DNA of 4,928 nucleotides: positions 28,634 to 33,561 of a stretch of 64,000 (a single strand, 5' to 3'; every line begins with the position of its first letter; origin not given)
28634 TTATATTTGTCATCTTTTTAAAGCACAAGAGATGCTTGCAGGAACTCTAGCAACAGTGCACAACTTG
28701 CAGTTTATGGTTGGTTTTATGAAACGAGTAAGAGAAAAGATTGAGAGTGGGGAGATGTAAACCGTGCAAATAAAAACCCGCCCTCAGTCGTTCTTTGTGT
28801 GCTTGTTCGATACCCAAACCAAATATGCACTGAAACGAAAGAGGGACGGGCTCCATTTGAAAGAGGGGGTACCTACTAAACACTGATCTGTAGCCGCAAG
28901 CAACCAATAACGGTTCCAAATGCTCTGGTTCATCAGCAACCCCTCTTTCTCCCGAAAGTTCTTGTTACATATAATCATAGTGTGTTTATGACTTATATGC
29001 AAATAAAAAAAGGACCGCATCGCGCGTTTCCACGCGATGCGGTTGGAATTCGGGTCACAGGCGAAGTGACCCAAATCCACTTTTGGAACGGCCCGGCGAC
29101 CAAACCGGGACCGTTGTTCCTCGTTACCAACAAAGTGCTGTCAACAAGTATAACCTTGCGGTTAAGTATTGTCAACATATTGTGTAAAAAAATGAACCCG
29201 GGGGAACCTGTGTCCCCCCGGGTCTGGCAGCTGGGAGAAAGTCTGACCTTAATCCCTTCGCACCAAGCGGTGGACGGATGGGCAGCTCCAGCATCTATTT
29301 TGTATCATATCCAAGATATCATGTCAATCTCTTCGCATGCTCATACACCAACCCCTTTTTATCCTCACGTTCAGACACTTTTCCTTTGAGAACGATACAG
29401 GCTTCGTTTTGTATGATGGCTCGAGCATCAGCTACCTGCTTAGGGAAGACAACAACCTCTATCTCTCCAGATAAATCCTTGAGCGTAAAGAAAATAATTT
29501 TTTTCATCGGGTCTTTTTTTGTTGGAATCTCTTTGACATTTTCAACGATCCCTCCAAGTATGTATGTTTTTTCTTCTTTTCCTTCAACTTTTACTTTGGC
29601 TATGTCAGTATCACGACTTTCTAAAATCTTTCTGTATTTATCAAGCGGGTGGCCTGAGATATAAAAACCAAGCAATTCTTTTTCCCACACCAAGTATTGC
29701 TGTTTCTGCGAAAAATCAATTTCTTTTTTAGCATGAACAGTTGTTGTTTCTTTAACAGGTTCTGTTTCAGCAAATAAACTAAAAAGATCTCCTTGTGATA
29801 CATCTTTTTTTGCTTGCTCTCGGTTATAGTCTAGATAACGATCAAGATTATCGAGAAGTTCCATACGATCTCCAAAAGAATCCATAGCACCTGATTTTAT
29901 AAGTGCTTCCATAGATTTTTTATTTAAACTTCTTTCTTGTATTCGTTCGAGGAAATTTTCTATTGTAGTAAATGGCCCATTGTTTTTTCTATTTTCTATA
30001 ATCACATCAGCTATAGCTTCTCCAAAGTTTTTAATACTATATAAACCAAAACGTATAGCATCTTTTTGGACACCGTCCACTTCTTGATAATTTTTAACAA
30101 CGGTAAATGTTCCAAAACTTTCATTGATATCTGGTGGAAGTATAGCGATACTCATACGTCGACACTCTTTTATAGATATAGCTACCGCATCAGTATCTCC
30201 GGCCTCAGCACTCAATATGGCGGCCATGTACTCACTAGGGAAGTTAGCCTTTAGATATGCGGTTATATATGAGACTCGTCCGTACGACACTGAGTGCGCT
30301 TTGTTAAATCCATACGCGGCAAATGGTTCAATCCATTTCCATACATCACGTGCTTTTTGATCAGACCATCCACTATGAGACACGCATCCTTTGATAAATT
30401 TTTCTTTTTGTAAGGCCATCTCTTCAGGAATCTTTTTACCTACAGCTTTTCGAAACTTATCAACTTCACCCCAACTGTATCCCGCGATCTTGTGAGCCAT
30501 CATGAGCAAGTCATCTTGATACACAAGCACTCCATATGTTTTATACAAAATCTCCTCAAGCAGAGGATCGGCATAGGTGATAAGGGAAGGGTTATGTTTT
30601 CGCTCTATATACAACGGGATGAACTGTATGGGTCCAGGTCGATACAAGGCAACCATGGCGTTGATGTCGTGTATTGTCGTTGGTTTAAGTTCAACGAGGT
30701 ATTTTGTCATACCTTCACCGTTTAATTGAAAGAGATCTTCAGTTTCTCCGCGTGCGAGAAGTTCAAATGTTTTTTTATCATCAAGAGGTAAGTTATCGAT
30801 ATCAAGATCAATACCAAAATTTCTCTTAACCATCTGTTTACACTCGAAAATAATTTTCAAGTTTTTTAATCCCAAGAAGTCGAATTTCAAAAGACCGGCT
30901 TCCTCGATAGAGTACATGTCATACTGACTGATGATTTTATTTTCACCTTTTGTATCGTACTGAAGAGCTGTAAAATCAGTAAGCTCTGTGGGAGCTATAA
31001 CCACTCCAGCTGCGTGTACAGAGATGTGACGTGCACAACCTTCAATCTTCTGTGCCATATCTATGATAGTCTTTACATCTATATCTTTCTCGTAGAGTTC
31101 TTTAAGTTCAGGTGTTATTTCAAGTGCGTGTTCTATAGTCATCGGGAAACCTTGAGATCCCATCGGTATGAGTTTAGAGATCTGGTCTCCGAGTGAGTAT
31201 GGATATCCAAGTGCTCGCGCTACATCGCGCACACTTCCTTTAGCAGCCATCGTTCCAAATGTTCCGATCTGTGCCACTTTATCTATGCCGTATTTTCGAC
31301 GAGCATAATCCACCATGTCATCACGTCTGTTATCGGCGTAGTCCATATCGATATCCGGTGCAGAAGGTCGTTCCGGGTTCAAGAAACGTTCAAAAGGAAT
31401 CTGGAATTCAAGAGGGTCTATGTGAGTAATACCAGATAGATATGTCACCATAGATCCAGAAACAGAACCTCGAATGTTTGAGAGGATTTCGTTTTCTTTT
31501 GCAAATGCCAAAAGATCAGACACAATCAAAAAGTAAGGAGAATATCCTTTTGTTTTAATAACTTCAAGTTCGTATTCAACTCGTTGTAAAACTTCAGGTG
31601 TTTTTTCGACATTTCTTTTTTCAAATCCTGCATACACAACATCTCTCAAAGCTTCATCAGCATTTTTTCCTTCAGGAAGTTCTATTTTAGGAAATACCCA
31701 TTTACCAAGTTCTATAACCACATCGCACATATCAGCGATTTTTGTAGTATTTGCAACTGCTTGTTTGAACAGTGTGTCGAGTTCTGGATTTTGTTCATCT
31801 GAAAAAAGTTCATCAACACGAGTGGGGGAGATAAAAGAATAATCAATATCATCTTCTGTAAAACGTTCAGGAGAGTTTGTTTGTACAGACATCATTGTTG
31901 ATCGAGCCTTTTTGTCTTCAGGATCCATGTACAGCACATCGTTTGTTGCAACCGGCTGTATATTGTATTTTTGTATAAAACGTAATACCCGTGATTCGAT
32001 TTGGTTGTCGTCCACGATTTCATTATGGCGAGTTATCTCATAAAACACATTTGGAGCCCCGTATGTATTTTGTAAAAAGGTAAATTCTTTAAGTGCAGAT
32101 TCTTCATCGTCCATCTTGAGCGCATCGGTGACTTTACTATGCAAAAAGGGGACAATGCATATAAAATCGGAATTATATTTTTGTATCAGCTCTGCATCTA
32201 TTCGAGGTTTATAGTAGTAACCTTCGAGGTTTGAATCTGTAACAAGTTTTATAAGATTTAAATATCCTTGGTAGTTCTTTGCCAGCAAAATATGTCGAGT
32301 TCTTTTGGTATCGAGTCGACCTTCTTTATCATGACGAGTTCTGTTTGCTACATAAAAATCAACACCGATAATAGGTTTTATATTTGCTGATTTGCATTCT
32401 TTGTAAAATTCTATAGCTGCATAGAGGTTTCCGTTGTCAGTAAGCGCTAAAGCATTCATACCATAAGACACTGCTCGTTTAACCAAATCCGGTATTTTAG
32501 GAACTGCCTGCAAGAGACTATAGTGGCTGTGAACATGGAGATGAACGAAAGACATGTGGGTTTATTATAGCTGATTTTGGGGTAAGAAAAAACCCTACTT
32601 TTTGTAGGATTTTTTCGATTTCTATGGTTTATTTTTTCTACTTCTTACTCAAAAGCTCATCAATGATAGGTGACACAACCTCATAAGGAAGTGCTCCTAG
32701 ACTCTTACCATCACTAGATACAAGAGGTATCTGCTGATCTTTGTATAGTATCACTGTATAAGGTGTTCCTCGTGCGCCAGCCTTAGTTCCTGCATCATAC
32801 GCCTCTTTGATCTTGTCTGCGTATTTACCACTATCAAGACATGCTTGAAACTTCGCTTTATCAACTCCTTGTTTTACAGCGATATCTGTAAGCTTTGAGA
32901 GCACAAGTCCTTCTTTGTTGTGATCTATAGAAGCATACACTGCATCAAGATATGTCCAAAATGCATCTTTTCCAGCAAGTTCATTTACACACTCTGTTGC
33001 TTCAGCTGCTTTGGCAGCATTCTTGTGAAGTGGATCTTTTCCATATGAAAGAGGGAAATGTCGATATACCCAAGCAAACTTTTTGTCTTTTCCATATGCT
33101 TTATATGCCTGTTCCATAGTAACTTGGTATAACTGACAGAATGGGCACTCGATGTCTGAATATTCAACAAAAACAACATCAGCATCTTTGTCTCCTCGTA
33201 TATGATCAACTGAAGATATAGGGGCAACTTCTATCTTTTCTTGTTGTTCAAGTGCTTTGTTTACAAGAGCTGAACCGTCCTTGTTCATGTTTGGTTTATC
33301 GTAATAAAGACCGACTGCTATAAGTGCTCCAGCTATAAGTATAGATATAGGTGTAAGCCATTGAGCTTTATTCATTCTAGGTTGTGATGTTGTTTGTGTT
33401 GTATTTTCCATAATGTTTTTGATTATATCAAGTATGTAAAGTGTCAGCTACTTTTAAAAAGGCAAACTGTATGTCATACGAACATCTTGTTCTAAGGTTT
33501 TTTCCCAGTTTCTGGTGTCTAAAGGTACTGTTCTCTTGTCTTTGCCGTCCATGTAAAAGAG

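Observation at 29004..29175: Candidate small RNA gene on the minus strand: near-consensus promoter, three GC-rich hairpins and an intrinsic terminator, inside the tgt/dnaE convergent spacer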

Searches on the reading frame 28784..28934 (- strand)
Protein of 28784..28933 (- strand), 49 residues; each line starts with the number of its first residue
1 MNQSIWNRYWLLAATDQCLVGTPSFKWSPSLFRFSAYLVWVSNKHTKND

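Call 7: search_protein_families(library=pfam, proteins=[window:28784-28934:-])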
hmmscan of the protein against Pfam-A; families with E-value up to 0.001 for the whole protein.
window:28784-28934:- (50 aa): 0 families

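Call 72: search_protein_representatives(protein=window:28784-28933:-)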
Query: 49 residues. Proteins with E-value up to 0.001 (for the whole library): 8; up to 1e-10: 1; up to 1e-30: 0. The best 8 are listed.
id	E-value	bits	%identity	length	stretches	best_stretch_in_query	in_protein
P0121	1.6e-12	62.6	33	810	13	10-36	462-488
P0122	5.6e-10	54.7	42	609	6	13-36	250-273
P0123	3.5e-08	49.1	34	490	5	11-48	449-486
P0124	7.3e-06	41.9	37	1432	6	11-46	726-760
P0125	7.9e-06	41.8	34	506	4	11-46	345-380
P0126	1.6e-04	37.7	34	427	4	12-48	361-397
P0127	2.7e-04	37.0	35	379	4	7-45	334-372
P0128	7.8e-04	35.6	33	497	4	9-46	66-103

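Call 74: search_protein_families(library=pfam, proteins=[P0121, P0122, P0123, P0125], max_evalue=0.01)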
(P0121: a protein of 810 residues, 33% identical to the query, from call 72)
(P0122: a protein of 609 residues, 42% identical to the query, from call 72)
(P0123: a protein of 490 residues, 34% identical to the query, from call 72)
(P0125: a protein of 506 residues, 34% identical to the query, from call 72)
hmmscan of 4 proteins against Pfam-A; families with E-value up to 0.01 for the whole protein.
P0121 (810 aa): 3 families
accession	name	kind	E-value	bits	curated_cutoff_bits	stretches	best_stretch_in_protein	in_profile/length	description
PF19179.5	TTC3_DZIP3_dom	-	1.2e-08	35.2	26.9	0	138-167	44-75/116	E3 ubiquitin-protein ligase TTC3/DZIP3 domain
PF03195.19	LOB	-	1.3e-08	35.8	24.2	0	149-182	11-44/99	Lateral organ boundaries (LOB) domain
PF08276.17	PAN_2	-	1.8e-05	25.2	21.1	0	233-261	10-38/67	PAN-like domain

P0122 (609 aa): 6 families
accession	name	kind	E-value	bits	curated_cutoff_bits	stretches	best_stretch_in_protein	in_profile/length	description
PF02494.22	HYR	-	7.4e-22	77.9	21.7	5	2-65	15-81/81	HYR domain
PF20788.2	YuA_Gp49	-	1.3e-09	38.5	27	0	164-213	11-55/72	YuA phage, Gp49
PF16403.11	Bact_surface_Ig-like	-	5.3e-06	26.8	27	0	194-219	46-71/71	Bacterial surface protein, Ig-like domain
PF10813.13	Herpesvir_UL11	-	6.8e-05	23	21.2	0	202-210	14-22/32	Herpesvirus UL11 homologue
PF13750.12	Big_3_3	-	0.00011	22.3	27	0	424-485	13-75/157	Bacterial Ig-like domain (group 3)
PF21333.2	FST_N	-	0.00015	22.4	27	0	467-503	8-44/63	Follistatin, N-terminal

P0123 (490 aa): 1 family
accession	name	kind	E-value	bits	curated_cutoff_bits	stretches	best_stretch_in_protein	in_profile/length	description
PF24517.2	CBM96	-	8.2e-16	58.7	26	1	17-172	4-156/164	Carbohydrate-binding module family 96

P0125 (506 aa): 3 families
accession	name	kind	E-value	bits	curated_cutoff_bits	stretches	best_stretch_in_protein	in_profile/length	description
PF00226.36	DnaJ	-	1.2e-09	38.6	27.8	1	12-81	1-63/63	DnaJ domain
PF01436.27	NHL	-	1.5e-05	25.2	20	0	443-466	4-28/28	NHL repeat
PF21783.3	YNCE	-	0.0021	17.9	27.1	0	275-366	238-331/339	YNCE-like beta-propeller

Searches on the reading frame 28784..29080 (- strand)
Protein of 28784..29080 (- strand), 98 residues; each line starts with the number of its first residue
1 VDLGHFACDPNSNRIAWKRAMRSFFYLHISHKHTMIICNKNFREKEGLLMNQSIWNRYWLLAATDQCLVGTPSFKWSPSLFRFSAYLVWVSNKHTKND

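Call 83: search_protein_families(library=pfam, proteins=[window:28784-29080:-], max_evalue=0.1)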
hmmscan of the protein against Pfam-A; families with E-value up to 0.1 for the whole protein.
window:28784-29080:- (98 aa): 0 families

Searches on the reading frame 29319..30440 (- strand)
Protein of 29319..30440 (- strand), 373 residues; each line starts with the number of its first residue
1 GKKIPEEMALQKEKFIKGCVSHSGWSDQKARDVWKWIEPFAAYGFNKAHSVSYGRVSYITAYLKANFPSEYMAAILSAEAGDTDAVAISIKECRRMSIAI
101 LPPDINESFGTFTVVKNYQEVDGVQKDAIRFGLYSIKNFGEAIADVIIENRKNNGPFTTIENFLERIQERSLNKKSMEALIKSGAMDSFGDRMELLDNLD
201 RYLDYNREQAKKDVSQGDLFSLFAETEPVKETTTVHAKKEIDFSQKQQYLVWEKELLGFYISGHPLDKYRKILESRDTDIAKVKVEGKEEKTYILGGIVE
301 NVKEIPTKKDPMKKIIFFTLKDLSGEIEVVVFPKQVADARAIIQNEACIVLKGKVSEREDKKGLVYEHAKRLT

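Call 18: find_related_loci(query=window:29319-30440:-, collection=metagenome_contigs, flank=3000)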
Query window:29319-30440:- (373 aa) in metagenome_contigs; peptide patterns used: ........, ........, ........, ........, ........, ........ (x = any residue, [..] = any of these).
542 stretches matched a pattern; 6 encode a relative of the query (tblastn E <= 1e-3); 6 distinct loci.
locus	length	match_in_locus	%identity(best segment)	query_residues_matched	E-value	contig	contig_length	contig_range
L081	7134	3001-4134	74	1-373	0e+0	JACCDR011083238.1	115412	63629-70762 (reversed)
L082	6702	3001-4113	70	1-372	2e-179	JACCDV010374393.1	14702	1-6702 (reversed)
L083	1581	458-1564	65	1-372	2e-177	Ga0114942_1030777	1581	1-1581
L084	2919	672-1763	62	1-367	5e-160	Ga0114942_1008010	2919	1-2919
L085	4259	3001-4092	61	1-370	2e-150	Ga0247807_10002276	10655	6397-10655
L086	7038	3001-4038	29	1-360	4e-41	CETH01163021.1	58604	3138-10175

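Call 20: find_homologous_proteins(query=window:29319-30440:-, max_evalue=1e-60)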
Query window:29319-30440:- (373 aa): 1231 proteins with E <= 1e-60 among 5802 candidates; the best 120 are listed.
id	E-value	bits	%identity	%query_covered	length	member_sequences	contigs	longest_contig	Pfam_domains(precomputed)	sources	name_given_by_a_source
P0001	3.1e-136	472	58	99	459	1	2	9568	PF13742.13,PF14579.13,PF01336.32,PF17657.7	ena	-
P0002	4.2e-126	439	56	100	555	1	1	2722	PF14579.13,PF01336.32,PF17657.7,PF07733.19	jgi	jgi:DNA polymerase-3 subunit alpha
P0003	4.5e-126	439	56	100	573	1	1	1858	PF14579.13,PF01336.32,PF17657.7,PF07733.19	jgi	jgi:DNA polymerase-3 subunit alpha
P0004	2.0e-119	417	54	100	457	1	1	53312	PF14579.13,PF01336.32,PF17657.7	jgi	jgi:DNA polymerase-3 subunit alpha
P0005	5.5e-118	412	55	100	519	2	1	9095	PF14579.13,PF01336.32,PF17657.7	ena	-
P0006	2.6e-117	410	51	100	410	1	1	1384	PF14579.13,PF01336.32,PF17657.7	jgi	jgi:DNA polymerase-3 subunit alpha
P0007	3.0e-117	410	53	100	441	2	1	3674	PF14579.13,PF01336.32,PF17657.7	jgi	jgi:DNA polymerase-3 subunit alpha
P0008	2.3e-115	403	53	100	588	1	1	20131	PF14579.13,PF01336.32,PF17657.7,PF07733.19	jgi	jgi:DNA polymerase-3 subunit alpha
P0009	2.4e-114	400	51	100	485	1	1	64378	PF14579.13,PF01336.32,PF17657.7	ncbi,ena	-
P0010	1.0e-113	398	53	100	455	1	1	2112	PF14579.13,PF01336.32,PF17657.7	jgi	jgi:DNA polymerase-3 subunit alpha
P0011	4.9e-113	396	53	100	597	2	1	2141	PF14579.13,PF01336.32,PF17657.7,PF07733.19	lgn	-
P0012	1.3e-112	394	51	98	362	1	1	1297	PF14579.13,PF01336.32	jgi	jgi:DNA polymerase-3 subunit alpha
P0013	4.8e-112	393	51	98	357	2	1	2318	PF14579.13,PF01336.32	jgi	jgi:DNA polymerase-3 subunit alpha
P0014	1.8e-111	391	53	100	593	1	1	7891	PF14579.13,PF01336.32,PF17657.7,PF07733.19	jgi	jgi:DNA polymerase III subunit alpha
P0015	8.3e-111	388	50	97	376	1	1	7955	PF14579.13,PF01336.32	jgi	jgi:DNA polymerase-3 subunit alpha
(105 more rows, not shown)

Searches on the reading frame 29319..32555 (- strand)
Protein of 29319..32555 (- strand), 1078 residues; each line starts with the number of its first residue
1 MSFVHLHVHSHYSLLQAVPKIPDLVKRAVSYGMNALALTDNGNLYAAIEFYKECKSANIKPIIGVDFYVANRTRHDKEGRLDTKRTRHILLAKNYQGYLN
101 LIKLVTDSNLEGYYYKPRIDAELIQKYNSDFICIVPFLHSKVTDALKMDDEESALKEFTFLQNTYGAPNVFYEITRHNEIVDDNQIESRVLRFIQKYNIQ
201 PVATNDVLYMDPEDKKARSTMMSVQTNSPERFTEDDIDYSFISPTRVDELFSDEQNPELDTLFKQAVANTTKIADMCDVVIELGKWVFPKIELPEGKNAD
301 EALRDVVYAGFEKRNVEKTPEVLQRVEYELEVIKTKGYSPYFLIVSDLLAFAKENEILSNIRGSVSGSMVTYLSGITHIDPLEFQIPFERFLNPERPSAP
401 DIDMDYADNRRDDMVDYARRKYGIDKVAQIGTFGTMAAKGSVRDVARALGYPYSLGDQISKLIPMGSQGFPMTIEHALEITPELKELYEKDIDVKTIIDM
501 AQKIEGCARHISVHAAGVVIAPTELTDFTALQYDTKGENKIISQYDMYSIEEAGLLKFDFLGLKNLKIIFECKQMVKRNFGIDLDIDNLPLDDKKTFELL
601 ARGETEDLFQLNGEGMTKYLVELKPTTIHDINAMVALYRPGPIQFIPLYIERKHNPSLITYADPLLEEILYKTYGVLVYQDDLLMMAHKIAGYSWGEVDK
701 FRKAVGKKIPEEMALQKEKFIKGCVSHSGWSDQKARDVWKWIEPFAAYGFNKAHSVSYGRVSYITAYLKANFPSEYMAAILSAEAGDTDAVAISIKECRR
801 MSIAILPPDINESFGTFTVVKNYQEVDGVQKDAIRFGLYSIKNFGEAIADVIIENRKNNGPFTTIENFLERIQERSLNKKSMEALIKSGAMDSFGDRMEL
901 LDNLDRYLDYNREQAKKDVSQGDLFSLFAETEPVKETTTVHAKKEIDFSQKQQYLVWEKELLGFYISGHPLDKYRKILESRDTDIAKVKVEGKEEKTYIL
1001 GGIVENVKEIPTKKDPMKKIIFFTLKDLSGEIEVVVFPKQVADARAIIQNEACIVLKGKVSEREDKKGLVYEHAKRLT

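Call 7: search_protein_families(library=pfam, proteins=[window:29319-32555:-])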
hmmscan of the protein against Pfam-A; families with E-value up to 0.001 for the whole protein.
window:29319-32555:- (1078 aa): 6 families
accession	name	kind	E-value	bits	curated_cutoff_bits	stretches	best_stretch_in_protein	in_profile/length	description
PF07733.18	DNA_pol3_alpha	-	3.4e-90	302.6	23.9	1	302-562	2-260/260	Bacterial DNA polymerase III alpha NTPase domain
PF17657.6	DNA_pol3_finger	-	2e-50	170.8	22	1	565-726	1-164/166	Bacterial DNA polymerase III alpha subunit finger domain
PF02811.25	PHP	-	2.5e-43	148.7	26.4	1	5-177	1-164/164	PHP domain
PF14579.12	HHH_6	-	2.5e-26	92.1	25.6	1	803-897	2-87/90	Helix-hairpin-helix motif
PF01336.31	tRNA_anti-codon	-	2.6e-11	43.7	27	1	1001-1066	4-63/75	OB-fold nucleic acid binding domain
PF12836.13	HHH_3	-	0.00038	20.9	27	0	840-870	18-48/65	Helix-hairpin-helix motif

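Call 10: find_related_loci(query=window:29319-32555:-, collection=genome_contigs, flank=5000)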
Query window:29319-32555:- (1078 aa) in genome_contigs; peptide patterns used: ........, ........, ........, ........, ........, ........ (x = any residue, [..] = any of these).
599 stretches matched a pattern (row limit reached: there are more); 586 encode a relative of the query (tblastn E <= 1e-3); the best 80 are kept; 80 distinct loci.
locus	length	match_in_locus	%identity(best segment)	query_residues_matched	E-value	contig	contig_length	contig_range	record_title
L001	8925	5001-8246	70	1-1077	0e+0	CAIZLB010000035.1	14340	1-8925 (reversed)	uncultured bacterium isolate Loc080925-6m_bin-0369 genome assembly, contig: bin-0369:35/57, whole genome shotgun sequenc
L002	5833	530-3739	70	3-1075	0e+0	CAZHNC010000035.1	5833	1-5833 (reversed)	MAG TPA_asm: uncultured Candidatus Saccharibacteria bacterium isolate SRP220891_co5_60 genome assembly, contig: NODE_128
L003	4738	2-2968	70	80-1075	0e+0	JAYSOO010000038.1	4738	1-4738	MAG: Candidatus Parcubacteria bacterium isolate GFS_112 GFS_112_37, whole genome shotgun sequence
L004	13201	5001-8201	61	3-1077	0e+0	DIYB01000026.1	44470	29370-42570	MAG TPA_asm: Patescibacteria group bacterium UBA6065 UBA6065_contig_1785, whole genome shotgun sequence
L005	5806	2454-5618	61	3-1077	0e+0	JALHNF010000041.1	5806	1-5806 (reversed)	MAG: Candidatus Paceibacterota bacterium isolate Bin_53_2_2 c_000000044519, whole genome shotgun sequence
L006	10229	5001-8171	61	3-1072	0e+0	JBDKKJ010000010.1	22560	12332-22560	MAG: Candidatus Parcubacteria bacterium isolate gunnisonriver_2019_sw_WHONDRS-S19S_0062_B_bin.4 scaffold_27104, whole ge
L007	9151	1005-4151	60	3-1077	0e+0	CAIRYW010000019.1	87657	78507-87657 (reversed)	uncultured bacterium isolate AlinenLipids_bin-2449 genome assembly, contig: bin-2449:19/29, whole genome shotgun sequenc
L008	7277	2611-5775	60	3-1077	0e+0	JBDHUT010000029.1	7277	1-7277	MAG: Candidatus Paceibacteria bacterium isolate AS-MICRO-OLR.50 NODE_51352_length_7277_cov_4.493432, whole genome shotgu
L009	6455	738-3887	60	2-1075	0e+0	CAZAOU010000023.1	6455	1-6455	MAG TPA_asm: uncultured Candidatus Saccharibacteria bacterium isolate SRP257259_co1_171 genome assembly, contig: NODE_20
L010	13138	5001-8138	60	3-1070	0e+0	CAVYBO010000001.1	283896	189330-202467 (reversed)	MAG: uncultured bacterium isolate MFD04540.bin.1.106 genome assembly, contig: contig_29626, whole genome shotgun sequenc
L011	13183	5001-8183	59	1-1077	0e+0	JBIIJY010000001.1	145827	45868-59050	MAG: Candidatus Paceibacteria bacterium isolate ME2001-10-09pf_3300042861_group1_bin230 Rohwer_bin1539_scaffold_9_c4, wh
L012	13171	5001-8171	61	3-1077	0e+0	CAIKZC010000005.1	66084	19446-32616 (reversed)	uncultured bacterium isolate AlinenLipids_bin-9080 genome assembly, contig: bin-9080:05/10, whole genome shotgun sequenc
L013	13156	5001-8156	60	3-1077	0e+0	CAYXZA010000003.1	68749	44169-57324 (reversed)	MAG TPA_asm: uncultured Candidatus Saccharibacteria bacterium isolate SRP219642_co7_573 genome assembly, contig: NODE_49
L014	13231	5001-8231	59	1-1077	0e+0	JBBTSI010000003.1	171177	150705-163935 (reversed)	MAG: Patescibacteria group bacterium isolate H43-bin056_1 H43_bin056_1_000000000003, whole genome shotgun sequence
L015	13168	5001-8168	59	3-1077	0e+0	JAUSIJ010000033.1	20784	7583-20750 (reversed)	MAG: bacterium isolate E14_metabat.bin.237 E14_k141_1484390, whole genome shotgun sequence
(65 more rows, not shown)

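Call 37: find_encoding_contigs(protein=window:29319-32555:-, flank=3000, max_places=10)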
Protein window:29319-32555:- (1078 aa): no gene with exactly this product is on record in the collection.

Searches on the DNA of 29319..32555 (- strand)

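Call 23: search_rna_families(sources=[L052, L001, L002, L003, L081, L082, L084], threshold=evalue, max_evalue=0.1)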
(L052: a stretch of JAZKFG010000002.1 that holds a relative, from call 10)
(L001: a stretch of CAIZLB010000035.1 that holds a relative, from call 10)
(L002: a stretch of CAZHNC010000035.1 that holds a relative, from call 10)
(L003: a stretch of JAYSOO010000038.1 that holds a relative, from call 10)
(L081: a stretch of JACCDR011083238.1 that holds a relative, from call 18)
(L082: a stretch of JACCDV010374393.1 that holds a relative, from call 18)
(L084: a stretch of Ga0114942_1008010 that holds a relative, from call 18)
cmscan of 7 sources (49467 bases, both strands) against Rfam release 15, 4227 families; matches with E-value up to 0.1: 5.
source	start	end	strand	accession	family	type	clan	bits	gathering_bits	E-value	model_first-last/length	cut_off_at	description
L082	6009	6082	-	RF00005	tRNA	Gene; tRNA;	CL00001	67.6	29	1.1e-12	1-71/71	no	tRNA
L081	6380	6607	+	RF02800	Rp_sR47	Gene; sRNA;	-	44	60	4.5e-08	1-316/316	no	Rickettsia sRNA47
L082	6102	6173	-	RF00005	tRNA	Gene; tRNA;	CL00001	43.2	29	5.9e-06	1-71/71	no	tRNA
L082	6008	6082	+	RF04354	Plastid-ycf2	Cis-reg;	-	32.8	65.7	0.0046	1-75/75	no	Plastid-ycf2 5UTR RNA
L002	5324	5407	+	RF03664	MIR6288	Gene; miRNA;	-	29.7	74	0.063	1-92/92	no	MIR6288 microRNA precursor family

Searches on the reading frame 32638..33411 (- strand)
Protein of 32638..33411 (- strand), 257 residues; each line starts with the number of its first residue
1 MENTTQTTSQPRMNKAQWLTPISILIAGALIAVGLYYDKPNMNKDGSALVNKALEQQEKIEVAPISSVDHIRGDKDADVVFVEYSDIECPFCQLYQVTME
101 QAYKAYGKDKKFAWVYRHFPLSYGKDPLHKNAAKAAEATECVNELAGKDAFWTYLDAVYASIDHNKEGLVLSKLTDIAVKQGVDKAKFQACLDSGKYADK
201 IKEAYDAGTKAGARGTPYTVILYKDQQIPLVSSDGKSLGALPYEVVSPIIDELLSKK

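Call 7: search_protein_families(library=pfam, proteins=[window:32638-33411:-])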
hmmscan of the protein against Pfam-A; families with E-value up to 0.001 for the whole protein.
window:32638-33411:- (257 aa): 3 families
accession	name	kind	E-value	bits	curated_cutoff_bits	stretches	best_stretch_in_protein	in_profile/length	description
PF13462.12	Thioredoxin_4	-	7.8e-17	62.4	23.2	1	69-220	5-143/165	Thioredoxin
PF01323.26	DSBA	-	1.6e-13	51.3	25.6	1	82-226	3-175/191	DSBA-like thioredoxin domain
PF13098.12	Thioredoxin_2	-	0.00073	20.3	27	0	79-225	7-85/104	Thioredoxin-like domain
